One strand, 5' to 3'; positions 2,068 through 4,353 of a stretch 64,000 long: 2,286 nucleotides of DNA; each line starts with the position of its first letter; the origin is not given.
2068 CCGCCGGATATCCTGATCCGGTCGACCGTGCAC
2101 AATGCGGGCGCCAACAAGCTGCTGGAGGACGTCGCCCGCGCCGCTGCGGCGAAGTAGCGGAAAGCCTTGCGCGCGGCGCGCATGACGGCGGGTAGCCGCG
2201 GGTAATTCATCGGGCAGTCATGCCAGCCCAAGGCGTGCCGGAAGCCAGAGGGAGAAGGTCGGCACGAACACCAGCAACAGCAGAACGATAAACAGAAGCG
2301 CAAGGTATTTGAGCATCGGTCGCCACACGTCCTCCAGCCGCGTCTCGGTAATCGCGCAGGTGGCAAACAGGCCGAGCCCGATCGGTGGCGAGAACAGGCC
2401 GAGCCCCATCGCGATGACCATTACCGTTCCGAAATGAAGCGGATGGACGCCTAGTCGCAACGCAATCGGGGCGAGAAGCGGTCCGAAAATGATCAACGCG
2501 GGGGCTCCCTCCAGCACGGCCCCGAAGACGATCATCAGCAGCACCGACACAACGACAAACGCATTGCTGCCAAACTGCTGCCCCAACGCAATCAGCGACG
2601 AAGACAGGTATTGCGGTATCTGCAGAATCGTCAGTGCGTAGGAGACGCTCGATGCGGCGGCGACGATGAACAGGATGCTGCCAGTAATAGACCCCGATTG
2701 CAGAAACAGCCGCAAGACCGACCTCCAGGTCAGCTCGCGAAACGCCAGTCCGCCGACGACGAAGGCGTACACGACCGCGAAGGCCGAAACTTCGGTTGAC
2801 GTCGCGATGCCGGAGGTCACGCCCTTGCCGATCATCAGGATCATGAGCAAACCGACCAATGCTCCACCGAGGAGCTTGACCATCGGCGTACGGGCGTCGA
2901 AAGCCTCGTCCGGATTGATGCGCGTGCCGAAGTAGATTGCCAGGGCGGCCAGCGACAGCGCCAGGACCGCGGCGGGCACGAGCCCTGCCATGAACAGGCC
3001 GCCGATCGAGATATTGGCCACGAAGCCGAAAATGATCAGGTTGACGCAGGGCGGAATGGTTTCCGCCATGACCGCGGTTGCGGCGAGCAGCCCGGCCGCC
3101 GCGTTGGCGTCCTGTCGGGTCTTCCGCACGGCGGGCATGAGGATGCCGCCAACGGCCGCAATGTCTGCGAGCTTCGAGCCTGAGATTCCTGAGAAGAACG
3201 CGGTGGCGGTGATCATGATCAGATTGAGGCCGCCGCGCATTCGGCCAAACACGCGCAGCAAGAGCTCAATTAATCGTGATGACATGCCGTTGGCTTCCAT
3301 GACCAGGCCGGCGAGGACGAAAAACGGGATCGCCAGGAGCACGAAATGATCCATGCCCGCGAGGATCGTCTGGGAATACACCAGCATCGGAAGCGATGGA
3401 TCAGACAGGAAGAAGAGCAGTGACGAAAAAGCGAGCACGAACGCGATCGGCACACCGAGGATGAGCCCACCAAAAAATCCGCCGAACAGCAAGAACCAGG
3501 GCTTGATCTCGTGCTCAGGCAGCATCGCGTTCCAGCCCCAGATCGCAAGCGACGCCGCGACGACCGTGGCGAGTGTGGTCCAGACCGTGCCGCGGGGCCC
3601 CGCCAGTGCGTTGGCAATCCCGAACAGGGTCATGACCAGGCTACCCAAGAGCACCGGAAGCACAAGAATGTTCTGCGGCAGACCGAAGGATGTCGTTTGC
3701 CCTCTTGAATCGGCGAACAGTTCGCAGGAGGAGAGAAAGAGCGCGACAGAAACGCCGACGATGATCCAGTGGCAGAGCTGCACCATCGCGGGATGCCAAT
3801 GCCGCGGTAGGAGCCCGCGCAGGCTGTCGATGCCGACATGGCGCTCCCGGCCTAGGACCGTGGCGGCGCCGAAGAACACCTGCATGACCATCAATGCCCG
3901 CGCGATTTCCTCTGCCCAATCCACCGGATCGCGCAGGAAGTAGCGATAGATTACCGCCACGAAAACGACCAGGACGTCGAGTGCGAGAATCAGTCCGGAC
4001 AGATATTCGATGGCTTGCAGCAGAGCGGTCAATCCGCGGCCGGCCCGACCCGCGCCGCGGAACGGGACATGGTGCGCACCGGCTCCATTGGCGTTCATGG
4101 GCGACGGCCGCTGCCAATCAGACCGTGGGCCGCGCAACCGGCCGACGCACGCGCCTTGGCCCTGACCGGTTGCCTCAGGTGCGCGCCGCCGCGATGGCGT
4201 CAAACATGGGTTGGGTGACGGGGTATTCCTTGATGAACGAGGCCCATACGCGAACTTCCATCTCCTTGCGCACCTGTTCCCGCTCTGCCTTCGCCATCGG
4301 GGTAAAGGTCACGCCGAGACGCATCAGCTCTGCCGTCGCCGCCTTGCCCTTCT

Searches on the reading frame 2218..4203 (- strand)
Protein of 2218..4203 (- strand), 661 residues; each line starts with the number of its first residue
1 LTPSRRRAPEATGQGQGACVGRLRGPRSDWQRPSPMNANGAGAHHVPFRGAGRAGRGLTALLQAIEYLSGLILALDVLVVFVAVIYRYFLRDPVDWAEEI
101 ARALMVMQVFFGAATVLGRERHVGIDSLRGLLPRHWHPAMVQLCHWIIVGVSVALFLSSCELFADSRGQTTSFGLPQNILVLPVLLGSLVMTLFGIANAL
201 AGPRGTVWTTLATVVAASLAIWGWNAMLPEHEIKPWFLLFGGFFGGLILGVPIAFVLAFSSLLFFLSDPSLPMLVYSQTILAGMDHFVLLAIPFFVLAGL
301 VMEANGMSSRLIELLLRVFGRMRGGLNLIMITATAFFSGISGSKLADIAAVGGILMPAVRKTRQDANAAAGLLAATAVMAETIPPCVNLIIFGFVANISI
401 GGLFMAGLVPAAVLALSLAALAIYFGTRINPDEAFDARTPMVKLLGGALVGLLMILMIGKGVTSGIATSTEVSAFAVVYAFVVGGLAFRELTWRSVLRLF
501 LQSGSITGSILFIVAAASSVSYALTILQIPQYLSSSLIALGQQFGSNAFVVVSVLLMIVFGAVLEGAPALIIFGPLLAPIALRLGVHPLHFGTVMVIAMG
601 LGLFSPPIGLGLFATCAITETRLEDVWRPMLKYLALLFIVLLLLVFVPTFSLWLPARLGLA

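Call 68: search_protein_families(library=pfam, proteins=[window:2218-4203:-], max_evalue=0.0001)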
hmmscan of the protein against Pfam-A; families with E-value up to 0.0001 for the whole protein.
window:2218-4203:- (661 aa): 2 families
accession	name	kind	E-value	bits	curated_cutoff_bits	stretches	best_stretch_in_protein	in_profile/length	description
PF06808.19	DctM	-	2.3e-101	340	23.8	1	240-649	1-412/413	Tripartite ATP-independent periplasmic transporter, DctM component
PF04290.18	DctQ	-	9.2e-25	87.5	28.3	1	77-200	2-127/132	Tripartite ATP-independent periplasmic transporters, DctQ component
